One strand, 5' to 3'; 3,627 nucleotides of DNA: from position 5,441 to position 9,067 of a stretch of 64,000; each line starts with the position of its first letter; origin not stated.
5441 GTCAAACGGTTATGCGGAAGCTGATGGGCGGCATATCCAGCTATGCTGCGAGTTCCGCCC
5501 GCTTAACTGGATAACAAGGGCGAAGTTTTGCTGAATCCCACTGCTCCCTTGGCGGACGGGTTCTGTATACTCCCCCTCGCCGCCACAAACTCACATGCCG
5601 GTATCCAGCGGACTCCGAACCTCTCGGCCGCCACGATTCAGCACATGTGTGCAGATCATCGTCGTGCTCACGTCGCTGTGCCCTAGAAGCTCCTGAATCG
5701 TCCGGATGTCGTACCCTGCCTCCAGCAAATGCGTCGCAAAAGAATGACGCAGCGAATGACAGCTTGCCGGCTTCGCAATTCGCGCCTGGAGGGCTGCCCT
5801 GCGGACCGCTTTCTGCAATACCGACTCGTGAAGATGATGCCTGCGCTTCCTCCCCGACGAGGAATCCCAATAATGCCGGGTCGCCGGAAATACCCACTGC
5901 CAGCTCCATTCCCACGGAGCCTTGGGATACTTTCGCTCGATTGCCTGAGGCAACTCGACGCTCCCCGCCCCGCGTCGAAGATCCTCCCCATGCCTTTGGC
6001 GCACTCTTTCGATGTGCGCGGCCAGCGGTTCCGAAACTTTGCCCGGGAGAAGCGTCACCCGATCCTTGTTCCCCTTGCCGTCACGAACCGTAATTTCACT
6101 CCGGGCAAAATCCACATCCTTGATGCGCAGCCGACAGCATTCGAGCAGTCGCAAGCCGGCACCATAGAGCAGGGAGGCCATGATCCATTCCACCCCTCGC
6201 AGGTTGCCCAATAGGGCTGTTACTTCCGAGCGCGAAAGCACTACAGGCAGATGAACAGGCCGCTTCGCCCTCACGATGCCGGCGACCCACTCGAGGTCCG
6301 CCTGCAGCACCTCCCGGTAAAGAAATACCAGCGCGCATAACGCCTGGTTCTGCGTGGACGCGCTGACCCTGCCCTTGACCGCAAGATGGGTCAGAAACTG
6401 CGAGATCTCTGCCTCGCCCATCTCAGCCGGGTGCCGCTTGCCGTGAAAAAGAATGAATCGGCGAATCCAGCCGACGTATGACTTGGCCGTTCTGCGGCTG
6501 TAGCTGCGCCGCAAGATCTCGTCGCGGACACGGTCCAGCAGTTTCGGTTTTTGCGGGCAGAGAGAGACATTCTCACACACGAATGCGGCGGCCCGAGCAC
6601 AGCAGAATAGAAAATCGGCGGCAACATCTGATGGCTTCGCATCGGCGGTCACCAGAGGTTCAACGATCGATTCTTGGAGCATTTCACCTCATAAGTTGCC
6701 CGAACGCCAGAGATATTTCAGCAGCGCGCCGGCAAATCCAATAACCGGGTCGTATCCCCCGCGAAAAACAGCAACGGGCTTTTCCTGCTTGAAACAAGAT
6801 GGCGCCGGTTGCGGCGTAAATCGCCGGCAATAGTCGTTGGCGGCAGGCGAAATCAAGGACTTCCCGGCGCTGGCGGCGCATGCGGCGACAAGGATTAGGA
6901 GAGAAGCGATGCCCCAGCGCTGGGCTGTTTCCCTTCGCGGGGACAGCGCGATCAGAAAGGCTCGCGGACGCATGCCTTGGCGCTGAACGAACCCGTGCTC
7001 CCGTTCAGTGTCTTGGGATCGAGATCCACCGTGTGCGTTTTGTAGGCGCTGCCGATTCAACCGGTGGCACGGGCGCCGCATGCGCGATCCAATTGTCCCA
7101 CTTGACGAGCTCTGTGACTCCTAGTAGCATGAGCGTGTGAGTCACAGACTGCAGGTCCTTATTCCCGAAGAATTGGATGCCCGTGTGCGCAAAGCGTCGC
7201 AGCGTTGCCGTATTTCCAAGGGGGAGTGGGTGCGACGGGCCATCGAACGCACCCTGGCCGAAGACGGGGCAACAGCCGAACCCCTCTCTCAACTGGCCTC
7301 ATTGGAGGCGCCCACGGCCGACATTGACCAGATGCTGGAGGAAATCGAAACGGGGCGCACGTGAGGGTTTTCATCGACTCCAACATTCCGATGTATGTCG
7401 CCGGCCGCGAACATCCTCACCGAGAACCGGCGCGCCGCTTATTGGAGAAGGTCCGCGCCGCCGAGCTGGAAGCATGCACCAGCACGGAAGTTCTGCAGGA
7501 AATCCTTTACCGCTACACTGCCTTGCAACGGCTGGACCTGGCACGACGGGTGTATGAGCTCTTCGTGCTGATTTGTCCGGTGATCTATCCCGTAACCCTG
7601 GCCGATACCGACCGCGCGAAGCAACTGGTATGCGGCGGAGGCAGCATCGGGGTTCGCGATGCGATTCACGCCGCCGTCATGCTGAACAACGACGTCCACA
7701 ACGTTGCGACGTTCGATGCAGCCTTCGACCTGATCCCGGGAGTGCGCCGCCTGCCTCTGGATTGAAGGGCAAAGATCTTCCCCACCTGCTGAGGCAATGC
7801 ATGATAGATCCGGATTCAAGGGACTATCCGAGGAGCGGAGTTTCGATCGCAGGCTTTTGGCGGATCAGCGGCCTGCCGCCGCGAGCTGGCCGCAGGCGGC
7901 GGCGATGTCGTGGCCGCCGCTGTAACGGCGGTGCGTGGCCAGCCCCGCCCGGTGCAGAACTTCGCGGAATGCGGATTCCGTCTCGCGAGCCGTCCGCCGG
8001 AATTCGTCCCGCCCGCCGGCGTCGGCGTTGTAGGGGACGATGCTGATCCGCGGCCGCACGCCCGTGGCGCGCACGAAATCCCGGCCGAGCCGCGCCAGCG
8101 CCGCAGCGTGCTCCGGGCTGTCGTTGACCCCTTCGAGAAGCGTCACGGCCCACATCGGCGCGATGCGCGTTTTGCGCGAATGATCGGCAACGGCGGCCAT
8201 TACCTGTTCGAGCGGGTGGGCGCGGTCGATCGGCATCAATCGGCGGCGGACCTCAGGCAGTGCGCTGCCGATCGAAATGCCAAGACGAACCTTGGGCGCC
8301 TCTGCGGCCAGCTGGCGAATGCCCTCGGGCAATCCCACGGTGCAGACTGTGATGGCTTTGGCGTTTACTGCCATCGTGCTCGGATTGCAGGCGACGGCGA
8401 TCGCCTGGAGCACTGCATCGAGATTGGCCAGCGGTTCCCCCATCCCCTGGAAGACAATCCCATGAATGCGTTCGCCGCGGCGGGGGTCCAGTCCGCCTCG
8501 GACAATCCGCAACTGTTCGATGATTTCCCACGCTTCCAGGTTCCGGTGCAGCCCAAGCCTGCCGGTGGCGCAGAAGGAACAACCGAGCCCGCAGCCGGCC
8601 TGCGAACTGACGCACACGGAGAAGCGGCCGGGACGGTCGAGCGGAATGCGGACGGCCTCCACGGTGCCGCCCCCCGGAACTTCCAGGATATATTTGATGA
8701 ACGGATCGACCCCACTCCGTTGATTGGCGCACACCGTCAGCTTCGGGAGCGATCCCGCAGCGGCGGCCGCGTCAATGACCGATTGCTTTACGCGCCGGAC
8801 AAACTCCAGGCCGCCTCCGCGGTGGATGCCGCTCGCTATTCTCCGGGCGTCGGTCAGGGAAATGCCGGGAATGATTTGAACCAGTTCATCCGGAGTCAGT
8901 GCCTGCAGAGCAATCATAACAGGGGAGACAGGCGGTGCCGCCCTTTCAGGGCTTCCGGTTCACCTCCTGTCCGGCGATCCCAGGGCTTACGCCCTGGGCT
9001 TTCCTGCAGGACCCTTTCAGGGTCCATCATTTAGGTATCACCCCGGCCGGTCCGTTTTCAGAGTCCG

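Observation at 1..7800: Compact defence/mobile island: SLOG + PRTase, hicBA, HTH-DUF1156 methylase, nuclease-like ORFs, IntI, vapBC. It ends at rlmN.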

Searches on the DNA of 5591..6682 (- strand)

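Call 67: search_with_rna_model(model_id=R1, sources=[L005, L006, L008, L009, L010, L012, L013, L014, L015, L016, L017, L018, L019, L020, L021, L022, L023, L024, L025, L026, L027, L028, L029, L030, L031, L032, L033, L035, L037, L038, L039, L040, L041, L042, L043, L044, L045, L046, L047, L050, L051, L054, L055, L056, L057, L058, L059, L060, L061, L062, L064, L066, L068, L070, L071, L073, L074, L077, L078, L079, L080, L081, L083, L084, L085, L087, L088, L089, L090], max_evalue=0.001)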
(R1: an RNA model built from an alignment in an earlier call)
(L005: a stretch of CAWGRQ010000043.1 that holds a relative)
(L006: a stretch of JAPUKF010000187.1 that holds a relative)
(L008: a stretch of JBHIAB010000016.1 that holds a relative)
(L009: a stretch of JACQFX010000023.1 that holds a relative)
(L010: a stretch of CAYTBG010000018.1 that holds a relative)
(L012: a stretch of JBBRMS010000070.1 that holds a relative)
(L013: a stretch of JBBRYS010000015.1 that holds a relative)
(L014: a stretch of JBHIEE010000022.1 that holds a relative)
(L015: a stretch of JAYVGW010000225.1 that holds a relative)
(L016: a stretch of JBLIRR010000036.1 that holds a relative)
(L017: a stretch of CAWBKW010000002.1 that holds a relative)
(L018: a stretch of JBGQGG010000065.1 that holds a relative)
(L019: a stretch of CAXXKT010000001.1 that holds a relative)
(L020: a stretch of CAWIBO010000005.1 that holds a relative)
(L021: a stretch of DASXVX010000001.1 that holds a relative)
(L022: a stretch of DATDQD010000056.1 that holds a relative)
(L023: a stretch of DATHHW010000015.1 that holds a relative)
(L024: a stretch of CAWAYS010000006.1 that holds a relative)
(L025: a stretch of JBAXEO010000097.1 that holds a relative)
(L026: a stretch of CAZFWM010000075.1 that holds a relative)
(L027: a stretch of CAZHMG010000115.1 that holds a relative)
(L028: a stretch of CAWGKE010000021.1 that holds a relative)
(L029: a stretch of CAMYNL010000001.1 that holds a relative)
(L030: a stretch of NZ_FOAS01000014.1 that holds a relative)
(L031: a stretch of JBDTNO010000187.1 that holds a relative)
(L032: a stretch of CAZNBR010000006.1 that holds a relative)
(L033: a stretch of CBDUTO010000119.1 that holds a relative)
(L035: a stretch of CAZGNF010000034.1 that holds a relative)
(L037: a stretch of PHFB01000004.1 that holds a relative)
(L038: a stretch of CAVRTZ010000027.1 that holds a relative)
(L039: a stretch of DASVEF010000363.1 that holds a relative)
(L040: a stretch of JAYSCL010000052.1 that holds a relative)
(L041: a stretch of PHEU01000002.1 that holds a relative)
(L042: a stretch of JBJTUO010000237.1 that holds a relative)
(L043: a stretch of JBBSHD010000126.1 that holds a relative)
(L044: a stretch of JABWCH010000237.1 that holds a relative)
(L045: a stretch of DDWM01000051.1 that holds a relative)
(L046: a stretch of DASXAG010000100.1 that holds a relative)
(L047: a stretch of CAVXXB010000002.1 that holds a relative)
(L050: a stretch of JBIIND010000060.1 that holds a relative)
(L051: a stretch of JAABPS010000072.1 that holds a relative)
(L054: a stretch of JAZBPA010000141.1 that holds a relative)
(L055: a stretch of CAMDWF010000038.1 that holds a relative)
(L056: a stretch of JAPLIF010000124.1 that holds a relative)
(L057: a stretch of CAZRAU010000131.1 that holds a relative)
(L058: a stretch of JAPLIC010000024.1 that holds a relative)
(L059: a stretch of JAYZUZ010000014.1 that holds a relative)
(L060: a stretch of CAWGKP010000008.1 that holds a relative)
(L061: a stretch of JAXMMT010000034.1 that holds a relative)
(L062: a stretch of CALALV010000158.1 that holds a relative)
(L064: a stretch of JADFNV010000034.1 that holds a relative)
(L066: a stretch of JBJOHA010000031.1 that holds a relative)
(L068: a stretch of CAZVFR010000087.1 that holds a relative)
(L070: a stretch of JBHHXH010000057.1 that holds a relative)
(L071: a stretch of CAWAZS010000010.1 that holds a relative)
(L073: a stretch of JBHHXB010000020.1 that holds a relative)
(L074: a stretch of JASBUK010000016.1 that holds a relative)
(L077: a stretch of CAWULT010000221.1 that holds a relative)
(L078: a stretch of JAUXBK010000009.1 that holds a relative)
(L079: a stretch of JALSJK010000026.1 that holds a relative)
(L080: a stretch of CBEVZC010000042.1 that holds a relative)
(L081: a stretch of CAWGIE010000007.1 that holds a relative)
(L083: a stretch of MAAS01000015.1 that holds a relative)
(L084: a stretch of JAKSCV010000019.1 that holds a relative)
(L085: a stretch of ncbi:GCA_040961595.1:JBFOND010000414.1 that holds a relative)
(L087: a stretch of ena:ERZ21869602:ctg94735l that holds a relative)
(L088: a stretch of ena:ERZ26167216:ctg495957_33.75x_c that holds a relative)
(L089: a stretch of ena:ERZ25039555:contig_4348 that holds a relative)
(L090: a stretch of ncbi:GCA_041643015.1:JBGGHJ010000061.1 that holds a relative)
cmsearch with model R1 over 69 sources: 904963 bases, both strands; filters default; matches with E-value up to 0.001: 109.
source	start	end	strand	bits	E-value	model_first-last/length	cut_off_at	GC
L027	3095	3181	+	69.8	1.9e-17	1-68/68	no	0.66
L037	3703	3788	+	67.6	8.9e-17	1-68/68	no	0.58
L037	4536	4621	+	64.2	9.6e-16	1-68/68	no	0.63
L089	6539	6611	+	62.5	3.1e-15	1-68/68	no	0.77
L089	7336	7401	+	61.1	8.4e-15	1-68/68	no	0.61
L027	4181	4267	+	60.6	1.2e-14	1-68/68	no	0.66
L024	1578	1664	-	60.4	1.3e-14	1-68/68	no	0.64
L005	13703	13762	+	60.3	1.5e-14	1-68/68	no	0.65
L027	3615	3704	+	60.3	1.5e-14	1-68/68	no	0.54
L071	7658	7720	-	59.6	2.4e-14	1-68/68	no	0.68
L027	2750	2839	+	59.1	3.5e-14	1-68/68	no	0.6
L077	3278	3354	+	58.7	4.6e-14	1-68/68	no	0.64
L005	11877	11938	+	58.3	5.9e-14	1-68/68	no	0.68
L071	2592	2651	-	56.9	1.6e-13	1-68/68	no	0.68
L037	5304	5389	+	56.5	2.1e-13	1-68/68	no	0.59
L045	12098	12183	+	56.4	2.3e-13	1-68/68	no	0.58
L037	6197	6282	+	56.3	2.5e-13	1-68/68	no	0.59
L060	12149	12227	+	53.8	1.4e-12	1-68/68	no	0.68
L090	7174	7237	+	53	2.5e-12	1-68/68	no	0.69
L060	18485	18560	+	52.1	4.4e-12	1-68/68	no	0.67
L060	15241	15319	+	52.1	4.5e-12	1-68/68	no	0.68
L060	11519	11597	+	51.8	5.6e-12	1-68/68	no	0.7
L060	12489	12567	+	51.8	5.6e-12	1-68/68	no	0.7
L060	12830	12908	+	51.8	5.6e-12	1-68/68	no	0.7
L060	14901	14979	+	51.8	5.6e-12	1-68/68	no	0.7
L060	16248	16326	+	51.8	5.6e-12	1-68/68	no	0.7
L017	16095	16181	+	51.6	6.3e-12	1-68/68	no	0.57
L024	3157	3243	-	51.6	6.4e-12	1-68/68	no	0.6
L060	14027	14105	+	51.3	7.9e-12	1-68/68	no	0.72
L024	1076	1162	-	50.3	1.6e-11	1-68/68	no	0.57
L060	19689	19764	+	49.9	2.1e-11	1-68/68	no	0.68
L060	20465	20540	+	49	4.1e-11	1-68/68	no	0.67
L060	14543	14639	+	48.2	7.2e-11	1-68/68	no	0.73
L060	11762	11857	+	48.1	7.5e-11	1-68/68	no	0.73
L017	15548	15636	+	48.1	7.5e-11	1-68/68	no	0.64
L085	9561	9622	+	48.1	7.7e-11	1-68/68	no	0.73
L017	19779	19862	+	47.3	1.3e-10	1-68/68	no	0.55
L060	15581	15659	+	47.3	1.3e-10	1-68/68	no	0.68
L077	2539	2598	+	47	1.6e-10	1-68/68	no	0.8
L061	9117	9202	+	46.5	2.3e-10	1-68/68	no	0.58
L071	5983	6069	-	46.4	2.4e-10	1-68/68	no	0.64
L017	20821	20905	+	45.3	5.3e-10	1-68/68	no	0.61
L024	319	444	-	44.8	7.6e-10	1-68/68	no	0.65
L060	13510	13588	+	44.5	9.3e-10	1-68/68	no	0.67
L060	13170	13248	+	44.4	9.9e-10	1-68/68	no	0.68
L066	15967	16058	+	44.3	1e-09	1-68/68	no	0.64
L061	9868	9966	+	43.9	1.4e-09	1-68/68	no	0.58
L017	18311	18395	+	42.8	3.1e-09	1-68/68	no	0.58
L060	17835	17910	+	42.6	3.5e-09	1-68/68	no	0.68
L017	12101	12188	+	41.8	6.1e-09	1-68/68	no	0.64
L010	742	843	-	41.7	6.4e-09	1-68/68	no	0.66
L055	10154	10245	+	41.3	8.6e-09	1-68/68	no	0.63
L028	14964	15062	+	40.5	1.5e-08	1-68/68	no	0.72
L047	2718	2807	-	39.7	2.7e-08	1-68/68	no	0.59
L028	13356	13452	+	39.6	2.9e-08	1-68/68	no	0.64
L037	11562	11648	+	39.2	3.8e-08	1-68/68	no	0.63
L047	105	196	-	39.1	3.9e-08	1-68/68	no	0.58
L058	12358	12444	+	38.8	5e-08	1-68/68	no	0.51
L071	2113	2190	-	38.4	6.4e-08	1-68/68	no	0.6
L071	8819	8909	-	38.3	7e-08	1-68/68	no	0.67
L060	19077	19173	+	38.3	7e-08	1-68/68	no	0.74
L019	16649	16708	+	37.8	1e-07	1-68/68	no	0.55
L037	12172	12258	+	37.6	1.2e-07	1-68/68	no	0.62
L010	12228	12288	-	37.5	1.2e-07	1-68/68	no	0.72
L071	4037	4126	-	37.4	1.3e-07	1-68/68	no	0.59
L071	3668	3754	-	37.2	1.5e-07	1-68/68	no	0.64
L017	14992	15076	+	37.2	1.5e-07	1-68/68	no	0.61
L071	4666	4743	-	37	1.7e-07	1-68/68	no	0.67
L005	12558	12633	+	36.8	2e-07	1-68/68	no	0.68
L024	2598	2684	-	36.3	2.9e-07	1-68/68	no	0.59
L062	49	145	-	35.5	5e-07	1-68/68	no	0.66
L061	7171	7270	+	35.4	5.4e-07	1-68/68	no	0.61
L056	12139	12228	+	34.8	7.8e-07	1-68/68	no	0.58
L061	8342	8428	+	34.8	8.3e-07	1-68/68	no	0.61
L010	11804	11887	-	34.6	9.1e-07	1-68/68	no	0.54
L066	13031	13119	+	34.2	1.3e-06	1-68/68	no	0.6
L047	3413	3509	-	34.1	1.3e-06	1-68/68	no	0.56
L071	5647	5724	-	33.8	1.6e-06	1-68/68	no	0.6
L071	870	959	-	33.5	2e-06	1-68/68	no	0.69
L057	3112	3174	+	33.4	2.1e-06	1-68/68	no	0.54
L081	8944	9015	-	33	2.8e-06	1-68/68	no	0.58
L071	1553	1609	-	33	2.9e-06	1-68/68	no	0.56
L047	6498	6586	-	32.9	3.1e-06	1-68/68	no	0.55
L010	1870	1927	-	32.3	4.5e-06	1-68/68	no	0.53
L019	13570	13627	+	32.1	5.4e-06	1-68/68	no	0.48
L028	17461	17552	+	31.7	6.8e-06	1-68/68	no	0.7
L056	13024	13112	+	31.7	7e-06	1-68/68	no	0.66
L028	16697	16796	+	31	1.2e-05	1-68/68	no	0.69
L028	18729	18826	+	30.6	1.5e-05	1-68/68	no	0.78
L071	6735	6824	-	30.4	1.8e-05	1-68/68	no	0.68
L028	20479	20574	+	30.3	1.9e-05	1-68/68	no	0.69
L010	5776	5839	-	29.8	2.6e-05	1-68/68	no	0.47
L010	4220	4349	-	29.4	3.6e-05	1-68/68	no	0.56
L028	17031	17130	+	29.3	3.7e-05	1-68/68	no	0.71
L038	14984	15097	+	28.8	5.2e-05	1-68/68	no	0.66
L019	20164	20221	+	28.7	5.5e-05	1-68/68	no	0.67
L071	3035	3124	-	28.7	5.7e-05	1-68/68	no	0.68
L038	12221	12331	+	28.6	6e-05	1-68/68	no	0.65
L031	1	89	-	28.6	6.1e-05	1-67/68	3'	0.69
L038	13429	13579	+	28.1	8.9e-05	1-68/68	no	0.54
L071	7157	7246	-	27.9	0.0001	1-68/68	no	0.66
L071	8113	8204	-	27.4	0.00014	1-68/68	no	0.65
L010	14512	14572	-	27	0.00019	1-68/68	no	0.57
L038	12872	12984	+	26.8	0.00022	1-68/68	no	0.65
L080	6144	6333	-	26.6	0.00024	1-68/68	no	0.43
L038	15638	15787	+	26.5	0.00026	1-68/68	no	0.58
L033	45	175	-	26.2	0.00034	1-68/68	no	0.34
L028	15464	15561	+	26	0.00038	1-68/68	no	0.78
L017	16888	16986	+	25.4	0.00056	1-68/68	no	0.58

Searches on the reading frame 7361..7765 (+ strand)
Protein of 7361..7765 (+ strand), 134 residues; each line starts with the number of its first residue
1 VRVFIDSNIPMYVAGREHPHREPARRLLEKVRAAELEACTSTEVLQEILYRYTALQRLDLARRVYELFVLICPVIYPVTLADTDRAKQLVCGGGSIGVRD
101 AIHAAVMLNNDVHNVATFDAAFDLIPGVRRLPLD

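Call 6: search_protein_families(library=padloc, max_evalue=0.01, proteins=[window:7361-7765:+])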
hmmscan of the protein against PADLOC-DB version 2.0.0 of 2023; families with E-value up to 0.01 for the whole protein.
window:7361-7765:+ (134 aa): 0 families

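Call 7: search_protein_families(library=ncbifam, max_evalue=0.01, proteins=[window:7361-7765:+])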
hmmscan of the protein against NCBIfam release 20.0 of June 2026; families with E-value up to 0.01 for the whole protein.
window:7361-7765:+ (134 aa): 1 family
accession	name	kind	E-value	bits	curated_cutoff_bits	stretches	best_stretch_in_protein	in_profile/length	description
TIGR00028.1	Mtu_PIN_fam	subfamily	0.00012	22.3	73.6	0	1-43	1-44/143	TA system VapC family ribonuclease toxin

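Call 47: search_protein_families(library=padloc, max_evalue=1, proteins=[window:7361-7765:+])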
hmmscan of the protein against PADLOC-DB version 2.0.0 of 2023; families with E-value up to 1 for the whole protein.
window:7361-7765:+ (134 aa): 0 families

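Call 48: search_protein_families(library=pfam, max_evalue=1, proteins=[window:7361-7765:+])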
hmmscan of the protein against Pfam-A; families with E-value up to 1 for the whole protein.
window:7361-7765:+ (134 aa): 2 families
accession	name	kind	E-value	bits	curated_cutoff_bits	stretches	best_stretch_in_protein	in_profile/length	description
PF01850.27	PIN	-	2.7e-15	57.5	23.6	1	3-125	1-117/120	PIN domain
PF13470.12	PIN_3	-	0.0099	17.1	27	1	2-72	1-71/115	PIN domain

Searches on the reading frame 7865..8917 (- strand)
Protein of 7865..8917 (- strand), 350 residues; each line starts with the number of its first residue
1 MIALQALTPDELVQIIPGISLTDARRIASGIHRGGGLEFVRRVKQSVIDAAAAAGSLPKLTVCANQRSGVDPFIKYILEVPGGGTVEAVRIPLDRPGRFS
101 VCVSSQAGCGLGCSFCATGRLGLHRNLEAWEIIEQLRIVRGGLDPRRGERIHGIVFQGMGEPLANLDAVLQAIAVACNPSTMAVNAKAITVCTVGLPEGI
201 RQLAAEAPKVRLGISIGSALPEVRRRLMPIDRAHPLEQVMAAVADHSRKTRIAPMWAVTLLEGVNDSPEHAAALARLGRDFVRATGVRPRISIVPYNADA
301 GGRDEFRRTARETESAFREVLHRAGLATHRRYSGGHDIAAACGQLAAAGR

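Call 7: search_protein_families(library=ncbifam, max_evalue=0.01, proteins=[window:7865-8917:-])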
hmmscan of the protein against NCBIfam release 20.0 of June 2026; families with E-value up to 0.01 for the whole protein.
window:7865-8917:- (350 aa): 8 families
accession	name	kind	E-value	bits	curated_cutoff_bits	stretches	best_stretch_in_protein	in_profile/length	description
NF011040.0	PRK14470.1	equivalog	1.4e-77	261.5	441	1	17-348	16-334/338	ribosomal RNA large subunit methyltransferase N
TIGR00048.1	rRNA_mod_RlmN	equivalog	9.2e-66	222.2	290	1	63-347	71-344/355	dual-specificity RNA methyltransferase RlmN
TIGR04432.1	rSAM_Cfr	equivalog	1.7e-58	198.5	550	1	73-346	74-339/341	Cfr family 23S rRNA (adenine(2503)-C(8))-methyltransferase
NF000424.4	CfrAB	exception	1.9e-58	198.5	530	1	74-346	73-337/338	Cfr family 23S rRNA (adenine(2503)-C(8))-methyltransferase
NF011031.0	PRK14461.1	equivalog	6.7e-58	196.5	601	1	75-348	85-364/372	ribosomal RNA large subunit methyltransferase N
NF011024.0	PRK14453.1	equivalog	2.4e-57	194.8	468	1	73-346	76-341/348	23S rRNA (adenine(2503)-C(8))-methyltransferase Cfr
NF011034.0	PRK14464.1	equivalog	5.4e-43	147.1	422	1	57-347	59-328/348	RNA methyltransferase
NF008396.0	PRK11194.1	equivalog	6.4e-42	143.7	633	1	62-347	77-355/379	dual-specificity RNA methyltransferase RlmN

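Call 88: search_protein_families(library=pfam, max_evalue=0.001, proteins=[window:7865-8917:-])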
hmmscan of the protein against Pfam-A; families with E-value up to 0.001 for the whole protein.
window:7865-8917:- (350 aa): 1 family
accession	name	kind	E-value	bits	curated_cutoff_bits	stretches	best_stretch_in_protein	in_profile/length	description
PF04055.27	Radical_SAM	-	6e-09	36.7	29.5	1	104-244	2-134/166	Radical SAM superfamily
